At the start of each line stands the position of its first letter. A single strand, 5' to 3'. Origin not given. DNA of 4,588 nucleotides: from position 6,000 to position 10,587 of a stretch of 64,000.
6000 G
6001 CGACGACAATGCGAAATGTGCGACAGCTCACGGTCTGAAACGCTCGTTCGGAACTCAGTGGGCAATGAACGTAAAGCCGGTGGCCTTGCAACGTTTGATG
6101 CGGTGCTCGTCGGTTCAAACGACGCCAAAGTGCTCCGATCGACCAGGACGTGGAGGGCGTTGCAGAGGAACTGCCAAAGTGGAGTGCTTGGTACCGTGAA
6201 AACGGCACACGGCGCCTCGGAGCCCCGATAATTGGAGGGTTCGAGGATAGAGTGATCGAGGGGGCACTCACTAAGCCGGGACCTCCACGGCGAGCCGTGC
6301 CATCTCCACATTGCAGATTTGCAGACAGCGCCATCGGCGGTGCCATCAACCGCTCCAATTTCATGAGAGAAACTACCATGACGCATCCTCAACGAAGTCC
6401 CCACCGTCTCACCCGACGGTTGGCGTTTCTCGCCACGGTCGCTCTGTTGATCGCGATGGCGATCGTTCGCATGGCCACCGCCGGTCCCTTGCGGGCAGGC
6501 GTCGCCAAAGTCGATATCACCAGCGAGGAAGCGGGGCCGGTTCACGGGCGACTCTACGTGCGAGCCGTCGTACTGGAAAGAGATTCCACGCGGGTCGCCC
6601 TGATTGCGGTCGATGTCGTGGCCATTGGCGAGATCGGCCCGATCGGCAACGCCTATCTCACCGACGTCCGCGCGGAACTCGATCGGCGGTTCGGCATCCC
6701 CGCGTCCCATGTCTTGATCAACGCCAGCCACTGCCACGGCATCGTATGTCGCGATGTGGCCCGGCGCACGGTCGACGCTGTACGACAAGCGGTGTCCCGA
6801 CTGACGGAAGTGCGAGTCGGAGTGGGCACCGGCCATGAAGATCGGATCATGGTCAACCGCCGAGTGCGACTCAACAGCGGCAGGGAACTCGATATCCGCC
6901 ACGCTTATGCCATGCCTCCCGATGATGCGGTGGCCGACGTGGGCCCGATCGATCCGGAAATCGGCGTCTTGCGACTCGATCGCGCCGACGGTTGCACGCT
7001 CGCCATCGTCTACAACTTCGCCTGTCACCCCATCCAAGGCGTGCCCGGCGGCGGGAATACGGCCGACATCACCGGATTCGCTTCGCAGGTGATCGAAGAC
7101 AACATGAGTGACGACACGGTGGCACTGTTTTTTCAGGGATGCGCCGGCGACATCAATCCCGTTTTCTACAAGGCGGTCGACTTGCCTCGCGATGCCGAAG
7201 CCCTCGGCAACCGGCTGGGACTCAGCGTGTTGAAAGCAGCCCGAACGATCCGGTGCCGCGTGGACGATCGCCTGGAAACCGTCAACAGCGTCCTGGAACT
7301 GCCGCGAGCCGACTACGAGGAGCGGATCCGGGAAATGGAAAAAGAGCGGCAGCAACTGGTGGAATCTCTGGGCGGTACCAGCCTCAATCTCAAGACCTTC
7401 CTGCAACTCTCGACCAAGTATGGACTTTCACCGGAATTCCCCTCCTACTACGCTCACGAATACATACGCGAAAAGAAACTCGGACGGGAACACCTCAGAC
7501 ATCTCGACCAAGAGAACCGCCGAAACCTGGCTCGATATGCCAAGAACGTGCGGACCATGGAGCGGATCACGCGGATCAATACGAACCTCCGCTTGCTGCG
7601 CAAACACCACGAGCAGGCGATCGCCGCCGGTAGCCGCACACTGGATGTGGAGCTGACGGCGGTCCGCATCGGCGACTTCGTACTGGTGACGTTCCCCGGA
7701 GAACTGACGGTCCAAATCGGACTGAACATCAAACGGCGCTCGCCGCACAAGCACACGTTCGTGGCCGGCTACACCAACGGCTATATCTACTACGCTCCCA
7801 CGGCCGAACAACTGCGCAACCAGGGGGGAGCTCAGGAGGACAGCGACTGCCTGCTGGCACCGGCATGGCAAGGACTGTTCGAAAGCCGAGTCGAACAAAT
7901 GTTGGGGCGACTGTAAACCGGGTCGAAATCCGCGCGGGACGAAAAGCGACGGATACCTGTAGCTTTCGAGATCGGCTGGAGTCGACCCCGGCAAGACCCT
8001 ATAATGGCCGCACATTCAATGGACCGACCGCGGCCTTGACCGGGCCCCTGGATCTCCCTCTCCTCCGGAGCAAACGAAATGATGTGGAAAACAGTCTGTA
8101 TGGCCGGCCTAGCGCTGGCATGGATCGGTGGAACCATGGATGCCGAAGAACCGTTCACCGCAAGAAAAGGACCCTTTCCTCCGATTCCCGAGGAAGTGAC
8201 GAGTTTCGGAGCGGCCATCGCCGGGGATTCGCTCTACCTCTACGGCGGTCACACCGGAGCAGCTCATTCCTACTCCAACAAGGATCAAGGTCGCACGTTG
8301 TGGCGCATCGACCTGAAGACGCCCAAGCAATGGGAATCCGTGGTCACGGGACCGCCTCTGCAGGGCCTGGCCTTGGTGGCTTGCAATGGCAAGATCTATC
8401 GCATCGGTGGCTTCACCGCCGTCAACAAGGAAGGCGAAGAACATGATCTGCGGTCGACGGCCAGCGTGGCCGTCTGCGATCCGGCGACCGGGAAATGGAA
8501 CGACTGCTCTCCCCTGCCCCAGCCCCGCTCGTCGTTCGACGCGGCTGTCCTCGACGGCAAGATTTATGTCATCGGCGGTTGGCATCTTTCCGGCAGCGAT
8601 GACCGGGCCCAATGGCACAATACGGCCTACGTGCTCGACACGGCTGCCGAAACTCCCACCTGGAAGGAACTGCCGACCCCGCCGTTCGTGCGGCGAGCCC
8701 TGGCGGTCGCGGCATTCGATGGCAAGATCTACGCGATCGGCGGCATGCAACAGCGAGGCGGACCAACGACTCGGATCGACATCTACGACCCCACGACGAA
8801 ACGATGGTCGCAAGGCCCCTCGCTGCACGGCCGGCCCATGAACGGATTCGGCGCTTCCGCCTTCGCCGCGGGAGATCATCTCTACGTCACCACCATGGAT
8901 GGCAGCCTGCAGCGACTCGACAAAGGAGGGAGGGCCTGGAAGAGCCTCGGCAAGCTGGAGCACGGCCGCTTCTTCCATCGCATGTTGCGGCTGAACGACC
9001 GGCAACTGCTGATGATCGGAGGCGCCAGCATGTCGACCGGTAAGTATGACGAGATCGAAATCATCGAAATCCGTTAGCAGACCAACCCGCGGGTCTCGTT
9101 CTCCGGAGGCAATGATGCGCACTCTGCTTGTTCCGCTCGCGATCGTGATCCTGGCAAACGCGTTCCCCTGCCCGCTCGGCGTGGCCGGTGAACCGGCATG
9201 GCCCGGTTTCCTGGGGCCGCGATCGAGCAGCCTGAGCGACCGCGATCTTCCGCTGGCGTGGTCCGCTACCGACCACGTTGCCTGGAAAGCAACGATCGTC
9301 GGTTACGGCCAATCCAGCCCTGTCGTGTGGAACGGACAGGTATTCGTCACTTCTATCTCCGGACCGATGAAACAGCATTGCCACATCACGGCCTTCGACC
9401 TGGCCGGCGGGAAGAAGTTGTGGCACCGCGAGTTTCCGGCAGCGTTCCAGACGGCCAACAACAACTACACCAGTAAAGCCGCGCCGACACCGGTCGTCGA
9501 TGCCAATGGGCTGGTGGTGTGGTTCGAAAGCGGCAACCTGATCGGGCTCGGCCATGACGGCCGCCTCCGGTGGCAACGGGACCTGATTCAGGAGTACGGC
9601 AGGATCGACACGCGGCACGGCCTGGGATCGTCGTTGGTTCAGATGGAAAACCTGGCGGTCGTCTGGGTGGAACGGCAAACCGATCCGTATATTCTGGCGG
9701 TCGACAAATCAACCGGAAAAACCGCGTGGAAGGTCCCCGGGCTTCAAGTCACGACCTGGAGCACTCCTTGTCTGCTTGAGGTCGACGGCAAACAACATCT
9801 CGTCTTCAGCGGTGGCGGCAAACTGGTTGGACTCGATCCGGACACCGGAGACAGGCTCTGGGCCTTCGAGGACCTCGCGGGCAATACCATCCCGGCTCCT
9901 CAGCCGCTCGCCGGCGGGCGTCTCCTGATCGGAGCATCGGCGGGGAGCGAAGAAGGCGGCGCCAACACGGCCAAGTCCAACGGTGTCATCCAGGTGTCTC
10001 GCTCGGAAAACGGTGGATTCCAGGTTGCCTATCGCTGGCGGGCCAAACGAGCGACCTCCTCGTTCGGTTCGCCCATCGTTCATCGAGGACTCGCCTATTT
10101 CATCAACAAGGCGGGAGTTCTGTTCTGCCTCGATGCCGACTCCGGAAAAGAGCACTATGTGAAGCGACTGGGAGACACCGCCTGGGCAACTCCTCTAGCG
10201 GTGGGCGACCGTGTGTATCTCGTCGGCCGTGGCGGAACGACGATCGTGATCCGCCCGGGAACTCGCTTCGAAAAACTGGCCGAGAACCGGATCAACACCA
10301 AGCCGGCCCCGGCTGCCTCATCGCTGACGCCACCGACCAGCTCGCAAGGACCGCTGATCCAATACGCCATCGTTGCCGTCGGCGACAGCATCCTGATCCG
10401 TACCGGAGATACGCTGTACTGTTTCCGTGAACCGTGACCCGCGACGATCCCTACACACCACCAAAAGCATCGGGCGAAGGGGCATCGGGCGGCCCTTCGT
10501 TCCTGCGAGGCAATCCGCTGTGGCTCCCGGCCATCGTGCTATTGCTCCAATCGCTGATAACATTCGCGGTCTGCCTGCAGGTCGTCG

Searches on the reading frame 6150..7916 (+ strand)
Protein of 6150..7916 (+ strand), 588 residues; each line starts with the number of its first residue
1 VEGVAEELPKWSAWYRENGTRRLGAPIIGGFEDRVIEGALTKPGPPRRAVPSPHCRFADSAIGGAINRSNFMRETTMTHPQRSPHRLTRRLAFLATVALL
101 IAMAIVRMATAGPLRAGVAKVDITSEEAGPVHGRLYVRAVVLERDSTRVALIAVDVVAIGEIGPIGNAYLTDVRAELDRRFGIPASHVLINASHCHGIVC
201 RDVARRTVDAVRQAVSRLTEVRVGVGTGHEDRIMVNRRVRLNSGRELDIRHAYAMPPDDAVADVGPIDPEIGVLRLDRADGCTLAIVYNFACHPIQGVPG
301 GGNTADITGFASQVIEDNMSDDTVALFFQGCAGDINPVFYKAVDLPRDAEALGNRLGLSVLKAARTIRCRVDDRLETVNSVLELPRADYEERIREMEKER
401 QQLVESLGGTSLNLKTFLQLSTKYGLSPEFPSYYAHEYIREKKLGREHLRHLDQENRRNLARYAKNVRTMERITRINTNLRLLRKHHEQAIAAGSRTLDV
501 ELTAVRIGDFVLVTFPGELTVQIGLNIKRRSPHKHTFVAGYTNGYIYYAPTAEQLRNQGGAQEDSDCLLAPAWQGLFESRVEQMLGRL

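Call 26: search_protein_families(library=pfam, proteins=[window:6150-7916:+], max_evalue=0.0001)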
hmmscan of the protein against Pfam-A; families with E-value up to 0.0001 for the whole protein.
window:6150-7916:+ (588 aa): 1 family
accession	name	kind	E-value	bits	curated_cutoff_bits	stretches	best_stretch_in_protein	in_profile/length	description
PF04734.18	Ceramidase_alk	-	5.9e-11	42.1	32.1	0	500-558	422-490/509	Neutral/alkaline non-lysosomal ceramidase, N-terminal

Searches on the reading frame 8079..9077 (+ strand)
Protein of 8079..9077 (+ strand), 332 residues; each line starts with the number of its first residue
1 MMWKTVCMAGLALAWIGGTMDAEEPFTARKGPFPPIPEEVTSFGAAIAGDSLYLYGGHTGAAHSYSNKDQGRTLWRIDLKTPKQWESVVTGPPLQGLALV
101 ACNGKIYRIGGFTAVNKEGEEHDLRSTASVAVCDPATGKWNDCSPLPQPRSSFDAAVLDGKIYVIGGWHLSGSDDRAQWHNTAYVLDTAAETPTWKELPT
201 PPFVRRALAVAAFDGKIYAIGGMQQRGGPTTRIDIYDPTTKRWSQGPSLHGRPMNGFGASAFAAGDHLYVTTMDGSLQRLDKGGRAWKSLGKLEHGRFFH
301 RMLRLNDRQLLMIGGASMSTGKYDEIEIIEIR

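Call 26: search_protein_families(library=pfam, proteins=[window:8079-9077:+], max_evalue=0.0001)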
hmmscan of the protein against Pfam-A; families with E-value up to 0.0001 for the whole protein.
window:8079-9077:+ (332 aa): 10 families
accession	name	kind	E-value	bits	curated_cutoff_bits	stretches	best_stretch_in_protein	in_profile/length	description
PF01344.31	Kelch_1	-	5.9e-30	102.9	20.1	2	205-249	2-45/46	Kelch motif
PF13964.12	Kelch_6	-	9.2e-26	89.4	25.3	2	207-250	4-47/50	Kelch motif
PF24681.1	Kelch_KLHDC2_KLHL20_DRC7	-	2.8e-24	86.1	50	2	36-167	100-221/221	KLHDC2/KLHL20/DRC7 Kelch-repeats domain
PF07646.21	Kelch_2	-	1.1e-23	82.4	21.3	1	155-202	7-48/48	Kelch motif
PF25210.1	Kelch_FKB95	-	4.6e-23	82.6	70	1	96-301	35-217/268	FKB95, Kelch-repeats domain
PF24981.1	Beta-prop_ATRN-LZTR1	-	3.1e-15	56.6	50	2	45-271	45-277/289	Attractin/LZTR1 beta-propeller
PF24996.1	NANM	-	2.2e-13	50.2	45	2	33-168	1-125/350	N-acetylneuraminate epimerase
PF13415.12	Kelch_3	-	5e-10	39.7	22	0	160-202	2-37/48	Galactose oxidase, central domain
PF13418.12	Kelch_4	-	9.9e-10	38.7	21.6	0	214-249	12-47/49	Galactose oxidase, central domain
PF07893.19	DUF1668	-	1.3e-06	28.4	23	0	129-207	83-166/336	Protein of unknown function (DUF1668)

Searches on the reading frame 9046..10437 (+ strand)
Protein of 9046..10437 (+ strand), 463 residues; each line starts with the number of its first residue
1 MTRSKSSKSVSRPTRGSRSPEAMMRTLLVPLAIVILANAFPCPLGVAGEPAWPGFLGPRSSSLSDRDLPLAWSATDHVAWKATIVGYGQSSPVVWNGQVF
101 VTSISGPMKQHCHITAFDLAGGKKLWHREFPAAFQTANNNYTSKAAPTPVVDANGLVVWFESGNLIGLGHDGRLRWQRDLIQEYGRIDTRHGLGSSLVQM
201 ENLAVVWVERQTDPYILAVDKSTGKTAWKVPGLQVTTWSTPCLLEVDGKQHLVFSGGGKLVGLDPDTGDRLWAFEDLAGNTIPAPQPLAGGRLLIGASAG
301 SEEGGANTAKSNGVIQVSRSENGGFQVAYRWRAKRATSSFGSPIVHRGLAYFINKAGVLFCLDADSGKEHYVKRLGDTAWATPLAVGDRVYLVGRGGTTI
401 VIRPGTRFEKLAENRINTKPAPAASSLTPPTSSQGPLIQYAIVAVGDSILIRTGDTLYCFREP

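Call 26: search_protein_families(library=pfam, proteins=[window:9046-10437:+], max_evalue=0.0001)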
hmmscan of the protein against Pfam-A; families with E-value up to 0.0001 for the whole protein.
window:9046-10437:+ (463 aa): 3 families
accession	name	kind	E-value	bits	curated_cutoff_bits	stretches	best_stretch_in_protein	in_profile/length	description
PF13360.13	PQQ_2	-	1.7e-26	93.7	27.6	2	114-272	5-142/233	Outer membrane protein assembly factor BamB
PF01011.28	PQQ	-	4.6e-10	39.3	26.7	0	194-251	540-594/595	Glucose/ethanol/alcohol dehydrogenase, beta-propeller domain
PF13570.13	Beta-prop_ACSF4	-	1.9e-08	34.5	133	0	216-392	157-317/329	Beta-alanine-activating enzyme, beta-propeller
